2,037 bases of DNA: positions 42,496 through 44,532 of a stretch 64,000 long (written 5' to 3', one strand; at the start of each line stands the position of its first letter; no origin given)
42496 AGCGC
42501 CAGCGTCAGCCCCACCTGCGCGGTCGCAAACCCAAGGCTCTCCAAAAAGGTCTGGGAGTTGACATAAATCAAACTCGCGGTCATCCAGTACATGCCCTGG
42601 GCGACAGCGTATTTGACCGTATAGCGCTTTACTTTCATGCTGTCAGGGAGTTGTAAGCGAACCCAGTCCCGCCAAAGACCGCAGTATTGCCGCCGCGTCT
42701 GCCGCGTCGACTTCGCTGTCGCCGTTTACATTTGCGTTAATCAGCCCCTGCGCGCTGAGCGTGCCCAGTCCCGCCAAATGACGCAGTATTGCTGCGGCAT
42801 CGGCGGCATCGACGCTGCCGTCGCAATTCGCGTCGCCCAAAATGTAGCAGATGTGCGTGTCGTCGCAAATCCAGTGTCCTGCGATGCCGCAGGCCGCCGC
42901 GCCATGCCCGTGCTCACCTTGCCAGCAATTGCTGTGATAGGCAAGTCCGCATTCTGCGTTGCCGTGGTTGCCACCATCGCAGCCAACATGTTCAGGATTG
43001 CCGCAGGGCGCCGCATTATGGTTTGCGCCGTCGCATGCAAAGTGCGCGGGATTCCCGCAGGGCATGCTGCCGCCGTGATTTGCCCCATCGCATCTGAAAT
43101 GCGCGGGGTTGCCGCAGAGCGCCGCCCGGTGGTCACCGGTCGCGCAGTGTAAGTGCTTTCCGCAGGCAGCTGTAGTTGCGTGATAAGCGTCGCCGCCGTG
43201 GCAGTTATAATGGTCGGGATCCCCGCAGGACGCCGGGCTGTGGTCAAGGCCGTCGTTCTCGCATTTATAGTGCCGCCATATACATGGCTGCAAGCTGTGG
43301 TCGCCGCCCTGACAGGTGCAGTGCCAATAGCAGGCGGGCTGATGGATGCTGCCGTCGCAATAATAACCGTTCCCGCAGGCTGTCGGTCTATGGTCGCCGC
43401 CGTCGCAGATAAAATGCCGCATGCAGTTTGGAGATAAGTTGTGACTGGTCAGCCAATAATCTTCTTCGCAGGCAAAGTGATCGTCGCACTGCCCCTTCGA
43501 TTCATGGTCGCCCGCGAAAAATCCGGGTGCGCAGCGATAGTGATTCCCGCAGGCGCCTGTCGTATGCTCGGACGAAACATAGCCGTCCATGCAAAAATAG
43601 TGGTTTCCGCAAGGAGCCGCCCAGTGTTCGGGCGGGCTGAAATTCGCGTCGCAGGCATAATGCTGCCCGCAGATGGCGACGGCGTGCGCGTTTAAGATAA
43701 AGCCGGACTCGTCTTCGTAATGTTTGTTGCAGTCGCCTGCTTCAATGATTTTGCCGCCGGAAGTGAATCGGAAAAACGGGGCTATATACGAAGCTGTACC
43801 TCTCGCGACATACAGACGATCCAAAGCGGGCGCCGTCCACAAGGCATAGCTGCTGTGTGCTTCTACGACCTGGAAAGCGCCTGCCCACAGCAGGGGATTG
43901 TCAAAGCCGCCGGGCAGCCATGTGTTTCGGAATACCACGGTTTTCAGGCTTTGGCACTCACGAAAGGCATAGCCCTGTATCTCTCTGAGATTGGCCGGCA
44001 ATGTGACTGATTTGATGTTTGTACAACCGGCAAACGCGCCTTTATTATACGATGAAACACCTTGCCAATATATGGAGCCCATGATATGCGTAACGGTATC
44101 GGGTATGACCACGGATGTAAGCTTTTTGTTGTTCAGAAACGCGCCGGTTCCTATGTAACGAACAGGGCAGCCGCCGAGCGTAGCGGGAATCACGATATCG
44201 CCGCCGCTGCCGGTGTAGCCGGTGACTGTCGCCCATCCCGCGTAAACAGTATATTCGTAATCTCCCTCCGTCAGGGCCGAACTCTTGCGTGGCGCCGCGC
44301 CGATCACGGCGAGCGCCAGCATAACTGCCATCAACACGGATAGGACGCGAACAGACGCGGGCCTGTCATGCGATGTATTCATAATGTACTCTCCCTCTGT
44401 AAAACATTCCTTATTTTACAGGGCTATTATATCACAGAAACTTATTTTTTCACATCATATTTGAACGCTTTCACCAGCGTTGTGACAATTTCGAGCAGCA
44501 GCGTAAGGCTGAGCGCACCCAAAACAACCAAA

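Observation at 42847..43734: About 16 back-to-back Cys2/His2-type mini-repeats in an exported LRR-dockerin protein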

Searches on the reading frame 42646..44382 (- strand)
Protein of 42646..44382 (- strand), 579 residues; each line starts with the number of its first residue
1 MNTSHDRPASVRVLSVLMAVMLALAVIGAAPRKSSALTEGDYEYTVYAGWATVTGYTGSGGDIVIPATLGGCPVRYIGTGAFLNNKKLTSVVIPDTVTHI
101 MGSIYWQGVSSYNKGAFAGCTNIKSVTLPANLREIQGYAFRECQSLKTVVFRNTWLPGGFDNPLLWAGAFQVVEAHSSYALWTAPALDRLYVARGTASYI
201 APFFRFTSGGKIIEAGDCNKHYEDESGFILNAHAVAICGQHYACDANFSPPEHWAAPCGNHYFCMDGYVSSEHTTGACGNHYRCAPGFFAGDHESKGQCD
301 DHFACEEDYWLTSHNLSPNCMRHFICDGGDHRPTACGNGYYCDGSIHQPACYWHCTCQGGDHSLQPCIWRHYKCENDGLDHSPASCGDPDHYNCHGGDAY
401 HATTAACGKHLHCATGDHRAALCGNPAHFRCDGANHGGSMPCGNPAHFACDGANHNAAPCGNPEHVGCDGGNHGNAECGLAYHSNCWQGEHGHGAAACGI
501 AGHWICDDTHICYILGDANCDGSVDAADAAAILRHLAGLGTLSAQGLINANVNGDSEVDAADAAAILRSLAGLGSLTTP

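Call 3: search_protein_families(library=pfam, proteins=[window:42646-44382:-], max_evalue=10)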
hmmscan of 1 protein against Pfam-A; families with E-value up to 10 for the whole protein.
window:42646-44382:- (579 aa): 2 families
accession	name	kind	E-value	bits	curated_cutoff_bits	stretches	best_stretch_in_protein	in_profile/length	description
PF13306.12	LRR_5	-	5e-13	49.5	27.7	1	74-153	22-110/127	BspA type Leucine rich repeat region (6 copies)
PF00404.24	Dockerin_1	-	2.5e-09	37.6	22.9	1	515-570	1-56/57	Dockerin type I domain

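Call 4: search_protein_families(library=ncbifam, proteins=[window:42646-44382:-], max_evalue=10)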
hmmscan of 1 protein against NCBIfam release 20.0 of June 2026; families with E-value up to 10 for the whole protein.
window:42646-44382:- (579 aa): 2 families
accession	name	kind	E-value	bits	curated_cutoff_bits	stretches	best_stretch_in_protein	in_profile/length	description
NF049990.1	CellobisidaseCelK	equivalog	0.00028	19.2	1700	1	513-570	827-882/889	cellulose 1,4-beta-cellobiosidase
NF047961.1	adhesin_HupY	equivalog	0.0032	15.6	1250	1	75-150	198-260/978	leucine-rich repeat adhesin HupY/LrrG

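Call 17: find_encoding_contigs(protein=window:42646-44382:-, flank=10000, max_places=4)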
Protein window:42646-44382:- (579 aa): 2 contigs read that carry it; 2 places shown.
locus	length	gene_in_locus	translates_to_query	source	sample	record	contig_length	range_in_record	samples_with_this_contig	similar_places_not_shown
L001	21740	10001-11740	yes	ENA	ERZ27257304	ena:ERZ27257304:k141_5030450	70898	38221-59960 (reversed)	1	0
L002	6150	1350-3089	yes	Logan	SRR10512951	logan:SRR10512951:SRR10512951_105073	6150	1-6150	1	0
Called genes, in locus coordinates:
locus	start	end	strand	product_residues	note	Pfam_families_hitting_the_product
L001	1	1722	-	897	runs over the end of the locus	PF01436:NHL (faint), PF06739:SBBP (faint), PF00404:Dockerin_1 (weak)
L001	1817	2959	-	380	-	PF13384:HTH_23 (faint), PF00196:GerE (weak)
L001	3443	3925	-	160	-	-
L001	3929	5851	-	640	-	PF00128:Alpha-amylase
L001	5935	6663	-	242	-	-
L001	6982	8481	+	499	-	-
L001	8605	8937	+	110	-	PF03551:PadR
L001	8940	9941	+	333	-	PF22564:HAAS (faint)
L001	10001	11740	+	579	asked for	PF13306:LRR_5, PF00404:Dockerin_1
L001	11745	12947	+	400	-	PF07690:MFS_1, PF12832:MFS_1_like, PF07690:MFS_1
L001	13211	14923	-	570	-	PF00404:Dockerin_1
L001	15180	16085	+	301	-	PF01515:PTA_PTB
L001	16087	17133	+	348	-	PF00871:Acetate_kinase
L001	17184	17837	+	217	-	PF10609:ParA (faint)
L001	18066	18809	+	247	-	-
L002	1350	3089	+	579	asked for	PF13306:LRR_5, PF00404:Dockerin_1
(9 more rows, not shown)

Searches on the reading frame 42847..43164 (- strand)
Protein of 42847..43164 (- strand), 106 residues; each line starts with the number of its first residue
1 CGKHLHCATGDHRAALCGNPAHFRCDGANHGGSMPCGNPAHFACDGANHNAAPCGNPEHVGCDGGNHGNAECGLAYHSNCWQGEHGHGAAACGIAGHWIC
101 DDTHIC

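Call 37: predict_structure(alignment_id=A3)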
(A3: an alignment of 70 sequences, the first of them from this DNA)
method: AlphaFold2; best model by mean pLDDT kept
length: 106 residues; sequences in the alignment: 70
mean_pLDDT: 56.1   pTM: 0.30
mean pLDDT of the five models: 56.1, 43.1, 41.2, 39.9, 32.8
residues with pLDDT >= 90: 0; 70-90: 3; 50-70: 78; < 50: 25
segments of 3 or more residues with pLDDT < 50: 31-33, 75-86, 102-106
pLDDT, mean of each block of 10 residues (from residue 1): 50 63 60 53 60 61 57 51 49 64 46
secondary structure, 60 per line:
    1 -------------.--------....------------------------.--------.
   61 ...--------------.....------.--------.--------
elements in order: H78-82

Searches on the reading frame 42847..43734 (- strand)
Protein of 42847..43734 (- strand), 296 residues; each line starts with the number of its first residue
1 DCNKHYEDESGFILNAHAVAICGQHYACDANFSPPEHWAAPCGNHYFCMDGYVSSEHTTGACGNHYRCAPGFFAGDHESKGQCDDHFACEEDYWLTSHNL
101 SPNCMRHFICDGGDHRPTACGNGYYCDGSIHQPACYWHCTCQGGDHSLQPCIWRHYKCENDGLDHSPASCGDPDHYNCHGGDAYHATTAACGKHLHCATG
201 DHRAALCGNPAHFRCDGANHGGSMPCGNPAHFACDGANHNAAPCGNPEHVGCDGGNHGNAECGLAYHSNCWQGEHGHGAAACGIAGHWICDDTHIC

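Call 6: search_solved_structures(query=window:42847-43734:-, max_evalue=10, show_alignments=2)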
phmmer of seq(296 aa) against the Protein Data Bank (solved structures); distinct sequences matched with E-value up to 10: 0.

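Call 7: find_homologous_proteins(query=window:42847-43734:-, max_evalue=0.001)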
Query seq(296 aa) (296 aa): 20 proteins with E <= 0.001 among 228 candidates.
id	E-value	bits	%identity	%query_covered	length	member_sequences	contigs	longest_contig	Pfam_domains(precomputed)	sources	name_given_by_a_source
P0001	2.5e-32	131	40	63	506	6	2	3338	-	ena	-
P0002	2.7e-31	128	38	54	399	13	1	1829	-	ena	-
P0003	8.8e-28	116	42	55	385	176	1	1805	-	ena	-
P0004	1.1e-25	109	41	44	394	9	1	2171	-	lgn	-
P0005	2.1e-25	108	40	54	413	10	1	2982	-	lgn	-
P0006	4.2e-25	107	38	54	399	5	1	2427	-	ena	-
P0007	1.2e-24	106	40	54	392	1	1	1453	-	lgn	-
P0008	6.0e-24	103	39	54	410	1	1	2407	-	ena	-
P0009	8.6e-23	100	45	52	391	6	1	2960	-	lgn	-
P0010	9.0e-23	100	36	61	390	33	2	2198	-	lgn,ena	-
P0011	3.9e-21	94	40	50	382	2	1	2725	-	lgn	-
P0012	1.0e-20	93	39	68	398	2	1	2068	-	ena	-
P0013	1.2e-20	93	40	61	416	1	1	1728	-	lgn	-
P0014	5.2e-20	90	41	57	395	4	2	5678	-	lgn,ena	-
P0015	1.3e-19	89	39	52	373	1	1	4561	-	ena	-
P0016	1.7e-18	86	37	67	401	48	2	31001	-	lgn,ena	-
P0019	1.8e-7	49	39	58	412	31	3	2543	-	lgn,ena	-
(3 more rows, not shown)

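Call 18: find_encoding_contigs(protein=P0016, flank=8000, max_places=3)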
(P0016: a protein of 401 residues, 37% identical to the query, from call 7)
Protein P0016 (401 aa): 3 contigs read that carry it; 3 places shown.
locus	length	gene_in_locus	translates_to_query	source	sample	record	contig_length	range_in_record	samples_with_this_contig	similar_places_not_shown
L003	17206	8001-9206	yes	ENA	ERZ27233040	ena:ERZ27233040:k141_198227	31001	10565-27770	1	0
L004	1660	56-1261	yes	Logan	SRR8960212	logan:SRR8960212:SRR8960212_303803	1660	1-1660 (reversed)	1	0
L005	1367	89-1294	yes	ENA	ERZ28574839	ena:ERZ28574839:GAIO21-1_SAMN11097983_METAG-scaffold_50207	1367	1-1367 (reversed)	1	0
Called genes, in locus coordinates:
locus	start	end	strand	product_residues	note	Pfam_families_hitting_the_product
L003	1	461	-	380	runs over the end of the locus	PF00753:Lactamase_B, PF19583:ODP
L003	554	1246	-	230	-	PF00037:Fer4 (faint), PF12837:Fer4_6 (weak), PF13237:Fer4_10 (weak), PF14697:Fer4_21, PF12838:Fer4_7, PF13187:Fer4_9 (faint), PF27217:AF_0155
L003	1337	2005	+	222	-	PF00027:cNMP_binding, PF13545:HTH_Crp_2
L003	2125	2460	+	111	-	PF06153:CdAMP_rec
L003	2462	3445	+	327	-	PF13177:DNA_pol3_delta2, PF00004:AAA (faint)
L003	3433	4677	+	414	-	PF04468:PSP1, PF28472:PSP1_3rd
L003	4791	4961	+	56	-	PF00037:Fer4 (weak), PF13237:Fer4_10, PF12838:Fer4_7, PF13187:Fer4_9, PF13484:Fer4_16 (weak), PF12797:Fer4_2 (weak), PF00037:Fer4 (weak), PF12837:Fer4_6 (weak), +3 more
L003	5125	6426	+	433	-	PF09587:PGA_cap, PF11382:MctB (weak)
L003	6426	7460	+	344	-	PF03576:Peptidase_S58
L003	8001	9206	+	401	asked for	-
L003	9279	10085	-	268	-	PF00535:Glycos_transf_2, PF10111:Glyco_tranf_2_2 (weak), PF13641:Glyco_tranf_2_3 (weak)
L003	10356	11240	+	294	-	PF01063:Aminotran_4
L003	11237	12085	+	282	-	PF01063:Aminotran_4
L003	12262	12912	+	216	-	PF01899:MNHE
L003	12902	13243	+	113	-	PF04066:MrpF_PhaF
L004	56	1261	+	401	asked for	-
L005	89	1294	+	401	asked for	-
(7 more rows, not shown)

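Call 19: find_encoding_contigs(protein=P0019, flank=8000, max_places=3)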
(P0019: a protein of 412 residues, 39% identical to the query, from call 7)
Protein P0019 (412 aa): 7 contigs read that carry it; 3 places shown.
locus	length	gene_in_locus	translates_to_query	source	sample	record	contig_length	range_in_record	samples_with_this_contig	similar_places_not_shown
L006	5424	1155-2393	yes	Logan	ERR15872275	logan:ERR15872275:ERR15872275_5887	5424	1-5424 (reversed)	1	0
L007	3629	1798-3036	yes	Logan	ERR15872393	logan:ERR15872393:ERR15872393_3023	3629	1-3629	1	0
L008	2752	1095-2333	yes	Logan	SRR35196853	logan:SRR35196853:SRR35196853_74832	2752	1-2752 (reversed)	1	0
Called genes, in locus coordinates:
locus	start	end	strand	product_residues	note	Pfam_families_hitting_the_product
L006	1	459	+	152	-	?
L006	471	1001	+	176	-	-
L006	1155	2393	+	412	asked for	-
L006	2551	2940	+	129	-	-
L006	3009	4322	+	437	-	-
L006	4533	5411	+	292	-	PF00583:Acetyltransf_1 (weak)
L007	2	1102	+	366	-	?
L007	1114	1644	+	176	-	-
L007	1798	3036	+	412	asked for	-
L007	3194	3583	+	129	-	-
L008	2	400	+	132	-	?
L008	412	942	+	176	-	-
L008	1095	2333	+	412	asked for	-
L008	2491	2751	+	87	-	?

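Call 75: search_solved_structures(query=A4, max_evalue=1, show_alignments=2)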
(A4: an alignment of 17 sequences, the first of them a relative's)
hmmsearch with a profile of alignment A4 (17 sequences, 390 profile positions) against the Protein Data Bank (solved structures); distinct sequences matched with E-value up to 1: 0.

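Call 76: predict_structure(alignment_id=A4)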
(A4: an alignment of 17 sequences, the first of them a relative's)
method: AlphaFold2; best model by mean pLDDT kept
length: 385 residues; sequences in the alignment: 17
mean_pLDDT: 63.7   pTM: 0.35
mean pLDDT of the five models: 63.7, 39.1, 37.3, 36.9, 34.2
residues with pLDDT >= 90: 11; 70-90: 173; 50-70: 70; < 50: 131
segments of 3 or more residues with pLDDT < 50: 224-246, 251-258, 267-323, 325-355, 359-361, 363-367
pLDDT, mean of each block of 10 residues (from residue 1): 88 78 61 66 69 75 83 83 85 84 84 87 88 86 82 84 83 80 77 79 78 64 45 30 41 45 49 36 31 35 32 44 46 45 45 47 47 62 54
secondary structure, 60 per line:
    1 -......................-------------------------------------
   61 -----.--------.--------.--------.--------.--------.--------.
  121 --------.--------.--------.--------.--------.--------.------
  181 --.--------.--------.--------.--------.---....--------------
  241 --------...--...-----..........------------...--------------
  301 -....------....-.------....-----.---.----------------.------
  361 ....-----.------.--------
elements in order: H2-23 H223-226 E249-251 E262-264 H265-271 H302-305 H312-315

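Call 79: fold_search(model_id=the predicted structure, library=pdb)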
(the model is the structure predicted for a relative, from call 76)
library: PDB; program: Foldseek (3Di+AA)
matches with E <= 10: 3; with E <= 0.001: 0
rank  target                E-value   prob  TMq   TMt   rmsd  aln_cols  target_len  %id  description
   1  1iym_MODEL_1_A        3.3e+00  0.04  0.06  0.21   9.1        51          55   18  RING-H2 finger domain of EL5 (released 2003-07-22)
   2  1wyh_MODEL_1_A        9.1e+00  0.03  0.06  0.21   8.2        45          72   24  Solution structure of the LIM domain from human Skeletal muscle LIM-protein 2 (released 2005-08-14)
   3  5tte_B                9.7e+00  0.01  0.07  0.06  11.9        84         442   18  Crystal Structure of an RBR E3 ubiquitin ligase in complex with an E2-Ub thioester intermediate mimic (released 2017-08-23)
